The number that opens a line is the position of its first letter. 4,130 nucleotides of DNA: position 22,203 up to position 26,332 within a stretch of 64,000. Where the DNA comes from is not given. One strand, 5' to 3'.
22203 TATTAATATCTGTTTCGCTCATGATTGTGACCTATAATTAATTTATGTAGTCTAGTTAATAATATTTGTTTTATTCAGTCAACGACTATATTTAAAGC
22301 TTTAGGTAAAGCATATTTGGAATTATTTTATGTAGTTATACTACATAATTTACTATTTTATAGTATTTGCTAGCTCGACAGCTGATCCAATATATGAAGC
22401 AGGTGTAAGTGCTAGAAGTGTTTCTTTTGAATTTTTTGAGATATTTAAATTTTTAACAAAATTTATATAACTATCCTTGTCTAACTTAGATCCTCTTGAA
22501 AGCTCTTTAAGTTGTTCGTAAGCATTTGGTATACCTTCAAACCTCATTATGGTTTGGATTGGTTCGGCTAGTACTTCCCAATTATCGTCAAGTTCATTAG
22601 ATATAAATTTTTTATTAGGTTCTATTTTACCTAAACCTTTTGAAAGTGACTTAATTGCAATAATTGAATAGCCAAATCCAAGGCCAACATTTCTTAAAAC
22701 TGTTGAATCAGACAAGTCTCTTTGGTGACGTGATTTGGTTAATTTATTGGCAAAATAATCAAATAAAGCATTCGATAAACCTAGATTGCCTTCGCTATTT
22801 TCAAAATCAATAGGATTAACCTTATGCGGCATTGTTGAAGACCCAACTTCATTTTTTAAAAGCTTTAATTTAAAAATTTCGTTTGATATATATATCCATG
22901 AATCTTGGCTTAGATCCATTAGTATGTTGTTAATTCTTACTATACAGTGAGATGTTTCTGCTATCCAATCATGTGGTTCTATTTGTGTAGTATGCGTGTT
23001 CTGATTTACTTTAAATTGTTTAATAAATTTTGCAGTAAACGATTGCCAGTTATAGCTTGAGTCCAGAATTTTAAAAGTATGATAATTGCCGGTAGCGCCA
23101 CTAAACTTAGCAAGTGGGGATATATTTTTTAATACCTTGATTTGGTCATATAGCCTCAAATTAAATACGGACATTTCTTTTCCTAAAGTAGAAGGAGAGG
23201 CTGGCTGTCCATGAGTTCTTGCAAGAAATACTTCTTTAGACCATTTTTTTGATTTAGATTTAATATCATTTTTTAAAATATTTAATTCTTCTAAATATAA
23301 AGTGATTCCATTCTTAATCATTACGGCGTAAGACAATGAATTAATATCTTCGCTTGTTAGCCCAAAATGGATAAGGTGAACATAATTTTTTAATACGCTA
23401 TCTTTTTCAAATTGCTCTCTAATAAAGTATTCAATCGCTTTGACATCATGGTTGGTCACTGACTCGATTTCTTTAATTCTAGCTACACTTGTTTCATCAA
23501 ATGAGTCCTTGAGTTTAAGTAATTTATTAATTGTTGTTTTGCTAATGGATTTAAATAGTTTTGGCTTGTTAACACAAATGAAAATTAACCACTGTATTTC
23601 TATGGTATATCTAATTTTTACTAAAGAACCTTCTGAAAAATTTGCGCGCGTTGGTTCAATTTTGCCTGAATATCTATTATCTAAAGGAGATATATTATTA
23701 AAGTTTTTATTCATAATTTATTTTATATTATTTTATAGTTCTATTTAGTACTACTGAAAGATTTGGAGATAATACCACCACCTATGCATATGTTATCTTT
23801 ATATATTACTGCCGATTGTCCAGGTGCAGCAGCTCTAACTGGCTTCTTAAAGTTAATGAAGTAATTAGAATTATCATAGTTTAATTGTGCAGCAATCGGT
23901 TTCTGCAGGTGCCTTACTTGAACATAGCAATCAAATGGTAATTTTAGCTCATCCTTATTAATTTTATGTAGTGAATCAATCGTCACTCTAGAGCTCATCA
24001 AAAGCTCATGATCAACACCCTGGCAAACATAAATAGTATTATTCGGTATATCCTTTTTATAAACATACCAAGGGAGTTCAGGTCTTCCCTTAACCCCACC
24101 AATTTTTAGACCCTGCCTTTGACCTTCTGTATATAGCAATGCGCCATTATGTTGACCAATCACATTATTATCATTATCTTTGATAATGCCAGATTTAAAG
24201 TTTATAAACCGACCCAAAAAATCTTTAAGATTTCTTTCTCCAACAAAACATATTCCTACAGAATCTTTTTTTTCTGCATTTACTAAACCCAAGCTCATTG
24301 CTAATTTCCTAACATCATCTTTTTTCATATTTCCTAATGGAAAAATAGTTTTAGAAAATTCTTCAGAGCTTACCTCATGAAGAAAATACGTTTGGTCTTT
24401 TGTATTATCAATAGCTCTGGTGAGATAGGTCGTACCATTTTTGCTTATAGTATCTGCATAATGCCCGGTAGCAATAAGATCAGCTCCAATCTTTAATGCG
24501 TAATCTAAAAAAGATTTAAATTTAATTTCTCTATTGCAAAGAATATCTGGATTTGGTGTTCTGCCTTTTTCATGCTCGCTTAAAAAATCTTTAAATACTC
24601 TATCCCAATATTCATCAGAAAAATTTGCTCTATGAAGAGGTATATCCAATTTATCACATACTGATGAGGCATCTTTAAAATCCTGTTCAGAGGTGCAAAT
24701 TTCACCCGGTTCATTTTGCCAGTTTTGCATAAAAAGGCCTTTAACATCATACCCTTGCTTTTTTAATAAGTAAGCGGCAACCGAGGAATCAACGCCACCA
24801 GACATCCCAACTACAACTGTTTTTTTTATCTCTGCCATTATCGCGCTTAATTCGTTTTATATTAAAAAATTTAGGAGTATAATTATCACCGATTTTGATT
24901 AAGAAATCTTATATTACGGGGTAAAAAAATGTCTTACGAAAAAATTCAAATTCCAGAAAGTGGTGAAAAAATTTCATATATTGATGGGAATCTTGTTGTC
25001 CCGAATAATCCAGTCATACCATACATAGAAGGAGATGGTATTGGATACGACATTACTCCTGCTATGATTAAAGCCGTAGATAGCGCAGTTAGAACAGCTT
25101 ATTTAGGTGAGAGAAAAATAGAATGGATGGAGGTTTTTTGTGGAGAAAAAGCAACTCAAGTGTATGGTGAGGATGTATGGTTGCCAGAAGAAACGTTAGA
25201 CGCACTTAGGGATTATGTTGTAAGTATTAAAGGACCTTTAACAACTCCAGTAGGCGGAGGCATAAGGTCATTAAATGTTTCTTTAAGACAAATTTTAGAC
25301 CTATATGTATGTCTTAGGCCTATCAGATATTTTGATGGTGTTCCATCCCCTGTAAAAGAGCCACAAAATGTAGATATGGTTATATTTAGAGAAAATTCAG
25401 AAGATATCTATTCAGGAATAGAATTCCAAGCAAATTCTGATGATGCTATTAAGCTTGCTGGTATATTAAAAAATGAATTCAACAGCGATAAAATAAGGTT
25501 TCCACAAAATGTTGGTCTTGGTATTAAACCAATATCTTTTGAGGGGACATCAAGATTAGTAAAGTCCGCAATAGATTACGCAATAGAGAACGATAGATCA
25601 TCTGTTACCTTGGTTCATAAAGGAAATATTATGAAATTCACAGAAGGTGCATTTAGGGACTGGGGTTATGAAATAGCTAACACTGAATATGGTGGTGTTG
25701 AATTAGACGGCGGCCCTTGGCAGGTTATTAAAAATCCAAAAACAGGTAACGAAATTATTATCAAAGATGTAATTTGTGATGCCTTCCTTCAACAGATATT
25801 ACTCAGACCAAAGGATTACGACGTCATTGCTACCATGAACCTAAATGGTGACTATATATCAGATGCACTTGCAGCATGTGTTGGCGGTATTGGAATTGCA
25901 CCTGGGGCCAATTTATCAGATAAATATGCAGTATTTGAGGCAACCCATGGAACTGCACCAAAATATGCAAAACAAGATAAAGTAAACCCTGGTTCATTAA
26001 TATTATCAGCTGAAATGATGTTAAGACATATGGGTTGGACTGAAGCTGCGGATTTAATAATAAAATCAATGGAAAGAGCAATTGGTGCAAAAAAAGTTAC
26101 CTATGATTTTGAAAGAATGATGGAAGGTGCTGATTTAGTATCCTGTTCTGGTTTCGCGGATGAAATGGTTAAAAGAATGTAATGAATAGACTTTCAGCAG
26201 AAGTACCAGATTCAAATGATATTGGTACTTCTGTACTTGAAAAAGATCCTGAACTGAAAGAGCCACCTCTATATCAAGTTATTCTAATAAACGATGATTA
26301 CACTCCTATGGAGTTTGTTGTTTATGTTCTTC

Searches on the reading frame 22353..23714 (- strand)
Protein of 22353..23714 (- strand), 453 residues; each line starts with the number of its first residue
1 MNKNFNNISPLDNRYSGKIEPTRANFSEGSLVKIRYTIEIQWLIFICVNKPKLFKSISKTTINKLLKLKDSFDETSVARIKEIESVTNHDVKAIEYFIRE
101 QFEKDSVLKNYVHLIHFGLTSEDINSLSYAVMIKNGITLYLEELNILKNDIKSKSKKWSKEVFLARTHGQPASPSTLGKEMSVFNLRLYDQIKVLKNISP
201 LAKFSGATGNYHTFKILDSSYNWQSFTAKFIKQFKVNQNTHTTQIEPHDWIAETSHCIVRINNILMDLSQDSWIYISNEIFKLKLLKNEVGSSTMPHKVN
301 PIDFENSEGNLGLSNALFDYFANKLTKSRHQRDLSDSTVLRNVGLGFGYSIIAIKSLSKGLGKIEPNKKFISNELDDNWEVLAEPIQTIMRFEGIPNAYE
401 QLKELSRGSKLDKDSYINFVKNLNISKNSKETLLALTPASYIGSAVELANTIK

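Call 35: search_protein_families(library=pfam, proteins=[window:22353-23714:-], max_evalue=0.00001)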
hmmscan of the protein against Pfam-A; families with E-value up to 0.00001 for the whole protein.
window:22353-23714:- (453 aa): 2 families
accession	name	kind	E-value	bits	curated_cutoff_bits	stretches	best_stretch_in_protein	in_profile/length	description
PF08328.16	ASL_C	-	3.3e-46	156.5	35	1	328-442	1-115/115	Adenylosuccinate lyase C-terminal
PF00206.25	Lyase_1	-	1.6e-42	146.5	27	1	14-309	2-305/312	Lyase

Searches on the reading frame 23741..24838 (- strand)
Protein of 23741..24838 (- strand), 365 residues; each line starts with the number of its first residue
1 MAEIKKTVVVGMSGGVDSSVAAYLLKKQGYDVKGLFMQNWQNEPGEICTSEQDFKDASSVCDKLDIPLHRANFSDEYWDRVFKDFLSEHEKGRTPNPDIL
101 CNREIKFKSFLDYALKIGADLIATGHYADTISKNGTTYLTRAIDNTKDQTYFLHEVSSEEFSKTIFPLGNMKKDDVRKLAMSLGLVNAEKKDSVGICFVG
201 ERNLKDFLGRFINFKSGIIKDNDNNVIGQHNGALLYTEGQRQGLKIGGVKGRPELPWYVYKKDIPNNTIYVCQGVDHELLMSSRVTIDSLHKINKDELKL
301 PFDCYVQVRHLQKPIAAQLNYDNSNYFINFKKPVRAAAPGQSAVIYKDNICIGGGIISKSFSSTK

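Call 35: search_protein_families(library=pfam, proteins=[window:23741-24838:-], max_evalue=0.00001)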
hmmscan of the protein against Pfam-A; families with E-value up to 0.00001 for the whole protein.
window:23741-24838:- (365 aa): 6 families
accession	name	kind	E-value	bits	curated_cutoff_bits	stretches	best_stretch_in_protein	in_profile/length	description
PF03054.22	tRNA_Me_trans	-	3.5e-79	265.6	20.6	1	6-200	1-201/202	tRNA methyl transferase HUP domain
PF20259.3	tRNA_Me_trans_M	-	4.8e-20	71.3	27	1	205-273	1-66/66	tRNA methyl transferase PRC-barrel domain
PF20258.4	tRNA_Me_trans_C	-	8.9e-17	61.6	20.6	1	285-357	4-77/77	Aminomethyltransferase beta-barrel domain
PF02540.23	NAD_synthase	-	5e-11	42.6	21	1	6-138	19-141/242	NAD synthase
PF06508.19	QueC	-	3.5e-07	30.4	22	1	8-187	2-177/210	Queuosine biosynthesis protein QueC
PF02568.20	ThiI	-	6.8e-06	26.3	20.5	0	6-51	4-49/197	Thiamine biosynthesis protein (ThiI)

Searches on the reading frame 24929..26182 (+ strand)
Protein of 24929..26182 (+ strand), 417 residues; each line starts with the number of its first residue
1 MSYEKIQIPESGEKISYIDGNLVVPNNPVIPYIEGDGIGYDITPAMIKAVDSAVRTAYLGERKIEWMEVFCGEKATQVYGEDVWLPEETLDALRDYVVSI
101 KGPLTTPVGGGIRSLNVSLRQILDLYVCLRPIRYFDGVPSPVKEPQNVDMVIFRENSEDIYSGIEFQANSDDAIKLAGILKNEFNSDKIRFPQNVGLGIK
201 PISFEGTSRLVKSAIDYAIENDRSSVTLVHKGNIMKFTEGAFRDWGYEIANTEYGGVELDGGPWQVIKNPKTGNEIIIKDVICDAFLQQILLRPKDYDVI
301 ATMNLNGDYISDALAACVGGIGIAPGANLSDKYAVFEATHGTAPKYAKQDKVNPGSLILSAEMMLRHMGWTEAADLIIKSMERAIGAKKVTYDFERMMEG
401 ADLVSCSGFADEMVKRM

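Call 35: search_protein_families(library=pfam, proteins=[window:24929-26182:+], max_evalue=0.00001)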
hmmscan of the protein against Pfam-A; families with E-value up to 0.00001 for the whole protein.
window:24929-26182:+ (417 aa): 1 family
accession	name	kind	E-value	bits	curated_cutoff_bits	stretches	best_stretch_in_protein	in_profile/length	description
PF00180.25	Iso_dh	-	2.4e-86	290.6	27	1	30-412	2-347/348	Isocitrate/isopropylmalate dehydrogenase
